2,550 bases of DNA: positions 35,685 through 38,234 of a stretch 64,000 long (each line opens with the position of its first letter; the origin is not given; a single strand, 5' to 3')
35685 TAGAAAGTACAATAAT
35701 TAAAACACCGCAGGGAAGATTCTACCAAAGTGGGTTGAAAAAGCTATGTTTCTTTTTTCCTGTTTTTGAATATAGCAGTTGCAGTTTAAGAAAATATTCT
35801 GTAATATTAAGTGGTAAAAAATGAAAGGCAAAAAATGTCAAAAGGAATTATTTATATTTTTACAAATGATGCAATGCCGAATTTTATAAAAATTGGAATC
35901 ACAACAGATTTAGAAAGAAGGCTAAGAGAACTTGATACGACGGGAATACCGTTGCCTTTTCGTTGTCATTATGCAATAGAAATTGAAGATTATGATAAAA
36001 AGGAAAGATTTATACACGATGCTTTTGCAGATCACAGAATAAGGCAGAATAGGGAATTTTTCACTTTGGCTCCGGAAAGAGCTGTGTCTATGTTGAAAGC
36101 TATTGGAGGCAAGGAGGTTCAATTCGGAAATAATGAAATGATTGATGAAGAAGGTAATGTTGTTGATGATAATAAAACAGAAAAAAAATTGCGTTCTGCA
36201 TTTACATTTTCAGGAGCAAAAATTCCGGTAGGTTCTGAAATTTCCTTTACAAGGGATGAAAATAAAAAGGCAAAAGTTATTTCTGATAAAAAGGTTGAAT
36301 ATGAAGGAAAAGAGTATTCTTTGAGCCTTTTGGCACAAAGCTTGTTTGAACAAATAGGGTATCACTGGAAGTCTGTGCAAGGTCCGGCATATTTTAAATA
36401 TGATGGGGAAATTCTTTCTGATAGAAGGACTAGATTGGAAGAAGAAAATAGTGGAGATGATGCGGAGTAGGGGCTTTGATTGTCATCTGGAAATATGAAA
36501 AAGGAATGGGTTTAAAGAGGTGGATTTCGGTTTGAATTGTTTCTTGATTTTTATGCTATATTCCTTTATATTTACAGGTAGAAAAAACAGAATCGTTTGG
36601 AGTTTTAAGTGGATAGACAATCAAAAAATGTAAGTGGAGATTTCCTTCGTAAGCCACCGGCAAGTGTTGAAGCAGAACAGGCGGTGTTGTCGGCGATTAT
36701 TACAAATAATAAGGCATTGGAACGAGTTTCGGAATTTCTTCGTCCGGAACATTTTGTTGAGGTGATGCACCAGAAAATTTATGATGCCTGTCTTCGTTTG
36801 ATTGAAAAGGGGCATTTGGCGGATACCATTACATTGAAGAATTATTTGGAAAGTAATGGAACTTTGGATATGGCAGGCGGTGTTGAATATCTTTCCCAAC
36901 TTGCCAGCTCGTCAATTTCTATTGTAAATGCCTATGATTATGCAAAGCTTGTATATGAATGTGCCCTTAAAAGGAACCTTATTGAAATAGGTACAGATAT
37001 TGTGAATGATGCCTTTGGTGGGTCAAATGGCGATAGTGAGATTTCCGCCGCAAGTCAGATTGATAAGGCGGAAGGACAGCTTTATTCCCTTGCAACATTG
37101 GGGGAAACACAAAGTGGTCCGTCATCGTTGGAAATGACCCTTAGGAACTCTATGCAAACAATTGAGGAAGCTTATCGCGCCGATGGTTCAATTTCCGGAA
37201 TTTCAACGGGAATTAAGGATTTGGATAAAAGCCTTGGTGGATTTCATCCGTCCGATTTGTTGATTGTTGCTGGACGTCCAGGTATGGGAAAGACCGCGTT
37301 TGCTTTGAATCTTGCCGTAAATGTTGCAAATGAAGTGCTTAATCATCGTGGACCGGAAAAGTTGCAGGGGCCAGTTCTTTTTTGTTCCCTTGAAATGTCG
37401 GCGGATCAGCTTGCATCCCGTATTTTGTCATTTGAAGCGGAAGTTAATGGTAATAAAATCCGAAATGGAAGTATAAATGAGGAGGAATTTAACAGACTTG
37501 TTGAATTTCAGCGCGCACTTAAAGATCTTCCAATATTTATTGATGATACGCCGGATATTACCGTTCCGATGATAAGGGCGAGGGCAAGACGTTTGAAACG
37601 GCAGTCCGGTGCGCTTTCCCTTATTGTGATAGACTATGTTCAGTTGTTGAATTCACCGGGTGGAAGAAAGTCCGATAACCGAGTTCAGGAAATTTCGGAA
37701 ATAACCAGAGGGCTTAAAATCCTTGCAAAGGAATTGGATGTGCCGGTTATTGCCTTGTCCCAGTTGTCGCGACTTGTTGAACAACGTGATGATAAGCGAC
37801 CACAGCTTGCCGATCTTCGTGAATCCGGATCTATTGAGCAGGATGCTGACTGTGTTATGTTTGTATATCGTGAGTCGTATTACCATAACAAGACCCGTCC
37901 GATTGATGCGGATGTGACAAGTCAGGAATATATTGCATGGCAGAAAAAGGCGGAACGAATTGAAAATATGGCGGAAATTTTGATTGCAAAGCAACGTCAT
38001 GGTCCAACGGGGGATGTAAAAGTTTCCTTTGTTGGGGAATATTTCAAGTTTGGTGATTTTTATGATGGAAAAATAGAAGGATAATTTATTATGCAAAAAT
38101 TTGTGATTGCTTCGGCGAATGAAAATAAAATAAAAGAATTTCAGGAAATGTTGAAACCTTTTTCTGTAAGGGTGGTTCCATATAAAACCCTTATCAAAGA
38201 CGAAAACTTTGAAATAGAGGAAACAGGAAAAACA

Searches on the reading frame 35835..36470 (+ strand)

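Call 9: search_protein_families(library=pfam, proteins=[window:35835-36470:+], max_evalue=0.01)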
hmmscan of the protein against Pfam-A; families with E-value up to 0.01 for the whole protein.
window:35835-36470:+ (211 aa): 2 families
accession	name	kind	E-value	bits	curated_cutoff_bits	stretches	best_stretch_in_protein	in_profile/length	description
PF10544.15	T5orf172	-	3e-17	63.4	20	1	4-90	1-100/101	T5orf172 domain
PF13455.12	MUG113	-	5.1e-16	59.4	22.3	1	19-87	2-70/73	Meiotically up-regulated gene 113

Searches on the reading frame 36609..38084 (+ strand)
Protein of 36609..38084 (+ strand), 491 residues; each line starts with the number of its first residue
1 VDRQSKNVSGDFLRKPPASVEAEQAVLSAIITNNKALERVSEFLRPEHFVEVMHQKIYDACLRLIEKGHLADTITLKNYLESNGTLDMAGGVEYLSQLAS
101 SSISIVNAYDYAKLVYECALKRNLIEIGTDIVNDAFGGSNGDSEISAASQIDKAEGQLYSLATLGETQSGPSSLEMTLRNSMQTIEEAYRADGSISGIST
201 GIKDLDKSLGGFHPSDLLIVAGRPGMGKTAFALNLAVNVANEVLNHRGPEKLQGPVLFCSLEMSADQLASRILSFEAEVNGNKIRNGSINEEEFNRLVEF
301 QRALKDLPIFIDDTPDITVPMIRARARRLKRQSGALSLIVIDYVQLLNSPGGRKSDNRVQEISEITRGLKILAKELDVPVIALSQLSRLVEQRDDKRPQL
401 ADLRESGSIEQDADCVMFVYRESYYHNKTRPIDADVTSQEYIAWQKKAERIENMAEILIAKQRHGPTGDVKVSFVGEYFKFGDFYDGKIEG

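Call 9: search_protein_families(library=pfam, proteins=[window:36609-38084:+], max_evalue=0.01)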
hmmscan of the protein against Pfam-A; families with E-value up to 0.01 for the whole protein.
window:36609-38084:+ (491 aa): 5 families
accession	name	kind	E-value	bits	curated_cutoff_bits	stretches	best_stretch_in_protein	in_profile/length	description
PF03796.21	DnaB_C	-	1.4e-101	339.6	27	1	197-482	1-254/255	DnaB-like helicase C terminal domain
PF00772.26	DnaB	-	3.9e-30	104.4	23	1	16-117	2-103/103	DnaB-like helicase N terminal domain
PF13481.12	AAA_25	-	3e-16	60.1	27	1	197-385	14-189/195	AAA domain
PF06745.19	ATPase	-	3.5e-07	30.3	26.6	1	198-280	1-75/231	KaiC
PF05729.18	NACHT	-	0.0092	16.3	26.7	0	217-247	2-32/167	NACHT domain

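Call 18: list_cluster_members(proteins=[P0001, P0004, window:36609-38084:+])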
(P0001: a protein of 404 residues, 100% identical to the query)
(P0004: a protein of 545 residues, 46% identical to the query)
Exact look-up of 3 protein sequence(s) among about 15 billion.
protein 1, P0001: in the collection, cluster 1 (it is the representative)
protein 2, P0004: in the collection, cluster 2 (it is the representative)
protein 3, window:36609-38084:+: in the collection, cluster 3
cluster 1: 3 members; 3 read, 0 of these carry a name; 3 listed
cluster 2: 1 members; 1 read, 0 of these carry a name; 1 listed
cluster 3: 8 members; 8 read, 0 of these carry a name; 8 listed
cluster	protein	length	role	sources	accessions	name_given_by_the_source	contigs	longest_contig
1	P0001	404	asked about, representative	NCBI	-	-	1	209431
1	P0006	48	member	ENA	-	-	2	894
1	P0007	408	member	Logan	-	-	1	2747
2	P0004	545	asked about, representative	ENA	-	-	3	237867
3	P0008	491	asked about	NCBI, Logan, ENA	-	-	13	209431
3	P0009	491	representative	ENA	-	-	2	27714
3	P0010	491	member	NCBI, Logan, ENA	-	-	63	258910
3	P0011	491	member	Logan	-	-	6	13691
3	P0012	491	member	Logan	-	-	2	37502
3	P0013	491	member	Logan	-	-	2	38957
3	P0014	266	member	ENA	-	-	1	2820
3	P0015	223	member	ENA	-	-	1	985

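Call 20: find_encoding_contigs(protein=P0007, flank=3000)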
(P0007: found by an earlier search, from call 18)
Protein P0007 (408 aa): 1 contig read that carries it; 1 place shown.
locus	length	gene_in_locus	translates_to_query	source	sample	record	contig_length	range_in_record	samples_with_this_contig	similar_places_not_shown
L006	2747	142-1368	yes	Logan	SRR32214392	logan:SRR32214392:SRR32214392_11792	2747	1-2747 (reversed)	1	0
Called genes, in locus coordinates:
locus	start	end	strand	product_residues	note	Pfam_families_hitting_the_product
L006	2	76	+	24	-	?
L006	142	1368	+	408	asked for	-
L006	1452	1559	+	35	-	-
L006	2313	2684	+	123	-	-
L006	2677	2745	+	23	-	?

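Call 29: search_solved_structures(query=window:36609-38084:+, max_evalue=1e-50)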
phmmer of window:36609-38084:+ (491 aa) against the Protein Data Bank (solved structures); distinct sequences matched with E-value up to 1e-50: 11.
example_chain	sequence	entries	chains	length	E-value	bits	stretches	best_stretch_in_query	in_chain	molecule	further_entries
2vye_A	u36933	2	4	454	2.5e-103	349.7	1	14-482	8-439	REPLICATIVE DNA HELICASE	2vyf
2r6a_A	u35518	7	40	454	5.4e-103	348.6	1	14-482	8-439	Replicative helicase | Replicative DNA helicase DnaB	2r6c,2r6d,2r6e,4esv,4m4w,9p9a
9dls_A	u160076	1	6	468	5.8e-97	328.7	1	6-484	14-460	Replicative DNA helicase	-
6t66_A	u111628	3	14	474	6.1e-97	328.6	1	6-484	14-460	Replicative DNA helicase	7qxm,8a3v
2q6t_A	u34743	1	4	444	9e-93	314.9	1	16-484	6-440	DnaB replication fork helicase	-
7t22_A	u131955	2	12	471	5.3e-92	312.3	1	13-484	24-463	Replicative DNA helicase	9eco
6bbm_A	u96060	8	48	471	5.6e-92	312.2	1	13-484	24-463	Replicative DNA helicase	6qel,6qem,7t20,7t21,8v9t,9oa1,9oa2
4nmn_A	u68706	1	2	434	3.2e-77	263.6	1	17-483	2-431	Replicative DNA helicase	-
6kza_A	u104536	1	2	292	8.5e-68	232.6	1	184-428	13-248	Replicative DNA helicase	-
3bgw_A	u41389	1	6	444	1.1e-58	202.6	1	22-482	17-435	DNAB-Like Replicative Helicase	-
4zc0_A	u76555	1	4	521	8.5e-56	193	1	21-484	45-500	Replicative DNA helicase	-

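Call 34: find_encoding_contigs(protein=window:36609-38084:+, flank=4000, max_places=10)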
Protein window:36609-38084:+ (491 aa): 15 contigs read that carry it; 10 places shown.
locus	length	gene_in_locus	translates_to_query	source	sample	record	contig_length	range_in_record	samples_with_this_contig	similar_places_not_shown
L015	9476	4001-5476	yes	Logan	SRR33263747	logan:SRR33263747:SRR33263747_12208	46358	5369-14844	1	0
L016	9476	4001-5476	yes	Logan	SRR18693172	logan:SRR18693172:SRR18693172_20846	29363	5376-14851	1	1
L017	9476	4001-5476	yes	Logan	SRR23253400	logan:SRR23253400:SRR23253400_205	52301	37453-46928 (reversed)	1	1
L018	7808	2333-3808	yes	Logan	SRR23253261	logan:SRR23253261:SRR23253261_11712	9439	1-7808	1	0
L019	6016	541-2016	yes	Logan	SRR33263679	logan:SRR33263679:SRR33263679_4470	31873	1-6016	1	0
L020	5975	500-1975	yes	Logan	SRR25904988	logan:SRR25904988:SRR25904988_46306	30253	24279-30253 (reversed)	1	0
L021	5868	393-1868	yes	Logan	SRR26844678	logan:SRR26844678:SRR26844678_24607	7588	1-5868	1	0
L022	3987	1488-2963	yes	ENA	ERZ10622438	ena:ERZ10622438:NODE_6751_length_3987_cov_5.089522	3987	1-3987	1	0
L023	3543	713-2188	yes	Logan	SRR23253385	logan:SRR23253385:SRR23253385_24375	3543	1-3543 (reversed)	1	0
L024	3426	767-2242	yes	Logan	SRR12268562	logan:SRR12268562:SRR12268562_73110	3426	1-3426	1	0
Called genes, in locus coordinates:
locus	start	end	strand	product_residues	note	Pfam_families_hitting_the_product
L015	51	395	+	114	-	PF01250:Ribosomal_S6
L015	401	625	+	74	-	PF01084:Ribosomal_S18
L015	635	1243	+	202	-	PF01281:Ribosomal_L9_N, PF03948:Ribosomal_L9_C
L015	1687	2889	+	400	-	-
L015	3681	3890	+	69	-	-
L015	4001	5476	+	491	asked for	PF00772:DnaB, PF03796:DnaB_C, PF06745:ATPase (weak), PF13481:AAA_25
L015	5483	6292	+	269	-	PF01725:Ham1p_like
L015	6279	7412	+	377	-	PF04055:Radical_SAM, PF06969:HemN_C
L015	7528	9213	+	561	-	PF00133:tRNA-synt_1, PF09334:tRNA-synt_1g, PF19303:Anticodon_3, PF08264:Anticodon_1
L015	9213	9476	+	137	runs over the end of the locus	PF05258:DciA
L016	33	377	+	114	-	PF01250:Ribosomal_S6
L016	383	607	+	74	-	PF01084:Ribosomal_S18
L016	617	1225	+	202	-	PF01281:Ribosomal_L9_N, PF03948:Ribosomal_L9_C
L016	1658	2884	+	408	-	-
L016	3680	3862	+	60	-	-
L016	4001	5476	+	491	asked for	PF00772:DnaB, PF03796:DnaB_C, PF06745:ATPase (weak), PF13481:AAA_25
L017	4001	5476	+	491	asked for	PF00772:DnaB, PF03796:DnaB_C, PF06745:ATPase (weak), PF13481:AAA_25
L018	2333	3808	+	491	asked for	PF00772:DnaB, PF03796:DnaB_C, PF06745:ATPase (weak), PF13481:AAA_25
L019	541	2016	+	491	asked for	PF00772:DnaB, PF03796:DnaB_C, PF06745:ATPase (weak), PF13481:AAA_25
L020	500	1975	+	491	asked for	PF00772:DnaB, PF03796:DnaB_C, PF06745:ATPase (weak), PF13481:AAA_25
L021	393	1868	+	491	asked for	PF00772:DnaB, PF03796:DnaB_C, PF06745:ATPase (weak), PF13481:AAA_25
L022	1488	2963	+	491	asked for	PF00772:DnaB, PF03796:DnaB_C, PF06745:ATPase (weak), PF13481:AAA_25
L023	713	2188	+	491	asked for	PF00772:DnaB, PF03796:DnaB_C, PF06745:ATPase (weak), PF13481:AAA_25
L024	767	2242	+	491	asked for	PF00772:DnaB, PF03796:DnaB_C, PF06745:ATPase (weak), PF13481:AAA_25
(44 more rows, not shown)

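Call 61: find_encoding_contigs(protein=P0010, flank=4500, max_places=10)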
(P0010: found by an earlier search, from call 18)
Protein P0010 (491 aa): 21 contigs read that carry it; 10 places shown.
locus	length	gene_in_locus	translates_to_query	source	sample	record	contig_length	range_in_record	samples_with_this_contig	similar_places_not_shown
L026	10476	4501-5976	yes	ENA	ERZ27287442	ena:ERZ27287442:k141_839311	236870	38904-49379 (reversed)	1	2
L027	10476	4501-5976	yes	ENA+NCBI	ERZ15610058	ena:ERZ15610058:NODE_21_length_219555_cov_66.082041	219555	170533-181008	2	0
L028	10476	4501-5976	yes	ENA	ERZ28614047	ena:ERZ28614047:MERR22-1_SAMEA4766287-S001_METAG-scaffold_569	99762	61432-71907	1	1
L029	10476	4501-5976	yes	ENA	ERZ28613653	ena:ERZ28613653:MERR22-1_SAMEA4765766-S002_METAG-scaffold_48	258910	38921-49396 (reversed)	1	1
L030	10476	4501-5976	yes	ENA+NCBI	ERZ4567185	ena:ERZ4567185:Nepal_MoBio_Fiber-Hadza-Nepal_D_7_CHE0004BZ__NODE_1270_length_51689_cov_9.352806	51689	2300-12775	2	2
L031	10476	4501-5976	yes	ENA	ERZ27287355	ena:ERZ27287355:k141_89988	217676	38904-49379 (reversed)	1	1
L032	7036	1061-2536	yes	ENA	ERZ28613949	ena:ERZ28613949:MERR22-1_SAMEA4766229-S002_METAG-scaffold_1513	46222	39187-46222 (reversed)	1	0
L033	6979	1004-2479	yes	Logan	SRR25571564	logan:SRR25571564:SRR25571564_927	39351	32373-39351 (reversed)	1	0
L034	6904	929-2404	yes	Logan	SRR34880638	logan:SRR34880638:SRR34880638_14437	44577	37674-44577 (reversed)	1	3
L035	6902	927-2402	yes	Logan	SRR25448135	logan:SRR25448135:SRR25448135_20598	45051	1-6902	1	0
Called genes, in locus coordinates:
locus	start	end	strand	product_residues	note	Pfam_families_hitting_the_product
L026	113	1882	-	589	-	PF11398:DUF2813 (weak), PF13175:AAA_15, PF13476:AAA_23 (weak), PF13555:AAA_29 (faint), PF13304:AAA_21, PF20469:OLD-like_TOPRIM (weak)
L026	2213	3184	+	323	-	PF01844:HNH (weak)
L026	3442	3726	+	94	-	-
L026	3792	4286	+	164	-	-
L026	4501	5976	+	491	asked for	PF00772:DnaB, PF03796:DnaB_C, PF06745:ATPase (weak), PF13481:AAA_25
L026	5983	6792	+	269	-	PF01725:Ham1p_like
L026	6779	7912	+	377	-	PF04055:Radical_SAM, PF06969:HemN_C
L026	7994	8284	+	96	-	PF06291:Lambda_Bor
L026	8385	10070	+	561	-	PF00133:tRNA-synt_1, PF09334:tRNA-synt_1g, PF19303:Anticodon_3, PF08264:Anticodon_1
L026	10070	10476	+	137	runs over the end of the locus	PF05258:DciA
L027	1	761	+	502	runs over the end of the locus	-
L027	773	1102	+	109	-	-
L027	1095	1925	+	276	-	-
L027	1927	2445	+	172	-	-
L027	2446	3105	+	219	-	PF14076:DUF4258 (weak)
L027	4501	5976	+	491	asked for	PF00772:DnaB, PF03796:DnaB_C, PF06745:ATPase (weak), PF13481:AAA_25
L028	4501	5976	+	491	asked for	PF00772:DnaB, PF03796:DnaB_C, PF06745:ATPase (weak), PF13481:AAA_25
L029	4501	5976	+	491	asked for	PF00772:DnaB, PF03796:DnaB_C, PF06745:ATPase (weak), PF13481:AAA_25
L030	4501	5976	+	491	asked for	PF00772:DnaB, PF03796:DnaB_C, PF06745:ATPase (weak), PF13481:AAA_25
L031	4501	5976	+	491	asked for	PF00772:DnaB, PF03796:DnaB_C, PF06745:ATPase (weak), PF13481:AAA_25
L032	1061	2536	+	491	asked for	PF00772:DnaB, PF03796:DnaB_C, PF06745:ATPase (weak), PF13481:AAA_25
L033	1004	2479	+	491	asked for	PF00772:DnaB, PF03796:DnaB_C, PF06745:ATPase (weak), PF13481:AAA_25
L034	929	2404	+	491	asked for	PF00772:DnaB, PF03796:DnaB_C, PF06745:ATPase (weak), PF13481:AAA_25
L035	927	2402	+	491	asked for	PF00772:DnaB, PF03796:DnaB_C, PF06745:ATPase (weak), PF13481:AAA_25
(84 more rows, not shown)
